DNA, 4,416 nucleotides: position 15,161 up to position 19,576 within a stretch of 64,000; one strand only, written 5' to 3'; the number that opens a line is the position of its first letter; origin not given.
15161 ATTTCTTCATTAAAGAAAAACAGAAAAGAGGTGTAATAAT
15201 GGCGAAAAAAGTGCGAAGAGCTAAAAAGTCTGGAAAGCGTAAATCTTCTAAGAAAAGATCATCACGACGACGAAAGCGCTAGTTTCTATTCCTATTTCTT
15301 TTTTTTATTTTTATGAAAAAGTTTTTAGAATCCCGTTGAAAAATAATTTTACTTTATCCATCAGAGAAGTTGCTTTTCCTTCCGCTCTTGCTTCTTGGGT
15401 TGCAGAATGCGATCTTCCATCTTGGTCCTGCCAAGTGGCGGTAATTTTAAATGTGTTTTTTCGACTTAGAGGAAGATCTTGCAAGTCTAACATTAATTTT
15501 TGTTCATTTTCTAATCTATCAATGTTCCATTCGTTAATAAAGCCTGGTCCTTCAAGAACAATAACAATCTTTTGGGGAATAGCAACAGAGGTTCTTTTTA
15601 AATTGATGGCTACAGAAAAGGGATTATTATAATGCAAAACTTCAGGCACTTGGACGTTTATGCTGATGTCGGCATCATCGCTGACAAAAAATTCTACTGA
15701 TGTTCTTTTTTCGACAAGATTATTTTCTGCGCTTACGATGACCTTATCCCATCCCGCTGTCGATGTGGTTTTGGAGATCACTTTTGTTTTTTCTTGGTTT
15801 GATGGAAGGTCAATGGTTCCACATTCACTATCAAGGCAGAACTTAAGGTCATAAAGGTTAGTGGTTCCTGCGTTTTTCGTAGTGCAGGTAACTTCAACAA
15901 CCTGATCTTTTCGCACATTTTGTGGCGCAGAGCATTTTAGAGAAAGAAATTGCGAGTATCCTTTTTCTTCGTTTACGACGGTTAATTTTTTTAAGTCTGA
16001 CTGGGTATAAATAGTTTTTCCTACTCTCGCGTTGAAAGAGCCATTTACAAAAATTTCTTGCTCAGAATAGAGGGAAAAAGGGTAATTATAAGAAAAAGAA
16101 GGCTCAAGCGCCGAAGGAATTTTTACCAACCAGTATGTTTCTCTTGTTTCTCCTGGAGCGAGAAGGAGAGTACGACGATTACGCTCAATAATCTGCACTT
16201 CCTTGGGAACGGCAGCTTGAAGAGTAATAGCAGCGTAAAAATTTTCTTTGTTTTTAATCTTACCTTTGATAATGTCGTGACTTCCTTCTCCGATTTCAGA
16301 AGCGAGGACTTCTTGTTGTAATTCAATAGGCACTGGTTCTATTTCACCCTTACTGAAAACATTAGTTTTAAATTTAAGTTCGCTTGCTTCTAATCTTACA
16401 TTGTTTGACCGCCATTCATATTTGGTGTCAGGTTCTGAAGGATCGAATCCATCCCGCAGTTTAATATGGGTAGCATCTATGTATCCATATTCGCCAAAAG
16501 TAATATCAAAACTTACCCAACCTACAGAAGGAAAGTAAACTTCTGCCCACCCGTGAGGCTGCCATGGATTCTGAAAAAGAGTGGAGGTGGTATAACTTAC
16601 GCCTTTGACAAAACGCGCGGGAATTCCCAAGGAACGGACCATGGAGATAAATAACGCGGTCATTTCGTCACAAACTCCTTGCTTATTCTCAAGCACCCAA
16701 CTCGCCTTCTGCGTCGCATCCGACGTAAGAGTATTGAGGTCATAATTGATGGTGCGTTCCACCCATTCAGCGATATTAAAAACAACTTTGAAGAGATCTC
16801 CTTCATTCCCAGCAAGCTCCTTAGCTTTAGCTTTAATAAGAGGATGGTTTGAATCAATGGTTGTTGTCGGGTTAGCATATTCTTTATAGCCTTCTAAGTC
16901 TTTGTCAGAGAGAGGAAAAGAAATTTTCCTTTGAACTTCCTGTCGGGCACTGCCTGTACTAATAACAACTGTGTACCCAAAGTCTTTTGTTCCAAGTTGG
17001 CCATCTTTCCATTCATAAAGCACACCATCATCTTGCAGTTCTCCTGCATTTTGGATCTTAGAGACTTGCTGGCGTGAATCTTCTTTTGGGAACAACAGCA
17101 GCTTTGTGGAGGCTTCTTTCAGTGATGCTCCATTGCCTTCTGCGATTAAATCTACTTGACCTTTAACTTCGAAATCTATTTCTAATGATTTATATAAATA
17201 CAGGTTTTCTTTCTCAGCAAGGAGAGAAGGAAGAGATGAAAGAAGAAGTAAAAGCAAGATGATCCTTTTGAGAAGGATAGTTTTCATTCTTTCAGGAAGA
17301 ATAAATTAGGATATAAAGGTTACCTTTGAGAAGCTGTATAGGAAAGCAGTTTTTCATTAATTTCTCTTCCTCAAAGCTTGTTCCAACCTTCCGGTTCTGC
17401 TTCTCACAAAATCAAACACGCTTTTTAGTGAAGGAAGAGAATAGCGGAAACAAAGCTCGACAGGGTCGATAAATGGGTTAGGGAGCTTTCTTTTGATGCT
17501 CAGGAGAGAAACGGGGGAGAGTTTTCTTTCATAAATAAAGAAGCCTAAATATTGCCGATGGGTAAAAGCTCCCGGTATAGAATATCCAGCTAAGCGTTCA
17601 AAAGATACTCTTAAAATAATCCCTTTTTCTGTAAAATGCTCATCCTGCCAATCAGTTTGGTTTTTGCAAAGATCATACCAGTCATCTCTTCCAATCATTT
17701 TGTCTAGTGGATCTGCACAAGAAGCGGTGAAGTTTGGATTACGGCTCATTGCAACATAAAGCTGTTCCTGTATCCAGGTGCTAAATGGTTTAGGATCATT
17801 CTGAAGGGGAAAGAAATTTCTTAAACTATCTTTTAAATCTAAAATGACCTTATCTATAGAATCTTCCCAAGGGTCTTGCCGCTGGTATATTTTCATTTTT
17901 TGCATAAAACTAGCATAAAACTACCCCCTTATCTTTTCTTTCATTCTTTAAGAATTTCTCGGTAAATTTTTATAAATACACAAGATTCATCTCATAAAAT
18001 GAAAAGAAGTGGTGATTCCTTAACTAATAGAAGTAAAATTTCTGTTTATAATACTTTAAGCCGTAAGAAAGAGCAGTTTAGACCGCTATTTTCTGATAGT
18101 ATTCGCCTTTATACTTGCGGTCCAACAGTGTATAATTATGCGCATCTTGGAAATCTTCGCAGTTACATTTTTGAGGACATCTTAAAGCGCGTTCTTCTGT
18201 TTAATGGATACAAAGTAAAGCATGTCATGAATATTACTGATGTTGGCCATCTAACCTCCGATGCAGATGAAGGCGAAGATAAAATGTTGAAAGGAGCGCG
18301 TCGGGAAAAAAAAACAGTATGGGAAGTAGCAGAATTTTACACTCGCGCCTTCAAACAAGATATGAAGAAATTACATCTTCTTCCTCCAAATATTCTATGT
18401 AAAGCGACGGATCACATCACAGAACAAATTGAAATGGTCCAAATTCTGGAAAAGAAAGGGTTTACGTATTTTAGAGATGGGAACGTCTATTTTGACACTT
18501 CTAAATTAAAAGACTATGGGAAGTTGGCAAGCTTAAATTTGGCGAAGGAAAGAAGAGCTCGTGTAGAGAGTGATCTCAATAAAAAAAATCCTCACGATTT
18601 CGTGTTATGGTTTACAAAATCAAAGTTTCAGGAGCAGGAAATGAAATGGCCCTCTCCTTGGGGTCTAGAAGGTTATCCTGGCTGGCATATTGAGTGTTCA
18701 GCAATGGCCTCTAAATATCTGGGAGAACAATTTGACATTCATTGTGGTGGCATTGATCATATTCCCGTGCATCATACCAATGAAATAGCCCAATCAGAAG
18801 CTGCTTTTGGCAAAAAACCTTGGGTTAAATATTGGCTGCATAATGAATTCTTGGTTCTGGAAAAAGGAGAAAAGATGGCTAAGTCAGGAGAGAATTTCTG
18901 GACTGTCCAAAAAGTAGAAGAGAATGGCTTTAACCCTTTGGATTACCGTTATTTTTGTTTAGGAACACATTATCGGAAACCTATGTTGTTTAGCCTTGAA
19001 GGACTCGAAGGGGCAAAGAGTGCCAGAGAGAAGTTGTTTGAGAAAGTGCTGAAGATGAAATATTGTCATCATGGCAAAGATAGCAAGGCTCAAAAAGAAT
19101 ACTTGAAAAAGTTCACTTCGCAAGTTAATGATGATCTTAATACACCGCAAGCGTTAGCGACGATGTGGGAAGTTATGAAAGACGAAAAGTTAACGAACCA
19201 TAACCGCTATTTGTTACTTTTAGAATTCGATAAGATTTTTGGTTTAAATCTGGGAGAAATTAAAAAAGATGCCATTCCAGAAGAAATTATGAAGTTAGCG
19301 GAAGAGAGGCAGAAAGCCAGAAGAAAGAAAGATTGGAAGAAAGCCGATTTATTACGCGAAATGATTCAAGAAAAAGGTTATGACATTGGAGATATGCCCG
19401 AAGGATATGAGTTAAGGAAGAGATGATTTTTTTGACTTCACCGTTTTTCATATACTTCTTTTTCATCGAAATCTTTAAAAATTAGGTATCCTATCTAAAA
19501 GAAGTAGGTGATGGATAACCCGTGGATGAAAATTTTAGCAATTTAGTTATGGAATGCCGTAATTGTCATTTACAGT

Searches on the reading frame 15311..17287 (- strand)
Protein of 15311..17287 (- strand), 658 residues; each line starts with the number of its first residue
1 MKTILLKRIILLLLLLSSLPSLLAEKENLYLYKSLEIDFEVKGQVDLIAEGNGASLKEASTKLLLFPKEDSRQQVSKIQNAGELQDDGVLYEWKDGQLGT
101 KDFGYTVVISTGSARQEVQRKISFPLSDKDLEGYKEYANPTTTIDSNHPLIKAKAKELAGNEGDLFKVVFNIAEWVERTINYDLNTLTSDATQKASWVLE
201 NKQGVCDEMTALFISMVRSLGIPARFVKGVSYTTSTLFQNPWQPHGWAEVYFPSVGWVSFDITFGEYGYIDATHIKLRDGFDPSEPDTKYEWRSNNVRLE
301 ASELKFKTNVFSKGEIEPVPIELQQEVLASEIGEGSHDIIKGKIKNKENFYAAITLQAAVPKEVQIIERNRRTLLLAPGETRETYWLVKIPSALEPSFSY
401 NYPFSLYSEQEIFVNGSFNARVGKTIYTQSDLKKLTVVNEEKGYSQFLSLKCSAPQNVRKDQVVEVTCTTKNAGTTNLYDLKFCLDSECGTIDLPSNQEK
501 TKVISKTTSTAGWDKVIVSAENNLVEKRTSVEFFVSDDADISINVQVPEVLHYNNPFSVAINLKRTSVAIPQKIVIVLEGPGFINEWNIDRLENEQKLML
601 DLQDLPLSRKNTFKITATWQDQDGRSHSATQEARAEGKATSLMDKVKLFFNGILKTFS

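Call 8: search_protein_families(library=pfam, proteins=[window:15311-17287:-], max_evalue=0.001)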
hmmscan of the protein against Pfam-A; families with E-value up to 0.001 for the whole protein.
window:15311-17287:- (658 aa): 1 family
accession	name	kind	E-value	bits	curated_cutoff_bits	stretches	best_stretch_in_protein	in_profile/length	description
PF01841.26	Transglut_core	-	1.9e-24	86.4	23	1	153-261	2-107/108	Transglutaminase-like superfamily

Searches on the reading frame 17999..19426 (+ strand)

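Call 8: search_protein_families(library=pfam, proteins=[window:17999-19426:+], max_evalue=0.001)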
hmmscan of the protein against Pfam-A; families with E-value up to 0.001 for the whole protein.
window:17999-19426:+ (475 aa): 5 families
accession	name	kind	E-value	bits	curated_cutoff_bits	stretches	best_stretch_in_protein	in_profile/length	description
PF01406.26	tRNA-synt_1e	-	6.7e-94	315.1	27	1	27-340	2-300/301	tRNA synthetases class I (C) catalytic domain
PF23493.1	CysS_C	-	1.8e-05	25.2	23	1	425-463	3-41/51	Cysteinyl-tRNA ligase anticodon binding domain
PF09334.17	tRNA-synt_1g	-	5.8e-05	22.5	20.1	0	45-169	11-126/391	tRNA synthetases class I (M)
PF09190.17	DALR_2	-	9.1e-05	23.4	22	1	371-395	1-25/57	DALR domain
PF00133.28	tRNA-synt_1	-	0.00022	20.6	22.7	0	245-306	329-389/414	tRNA synthetases class I (I, L, M and V)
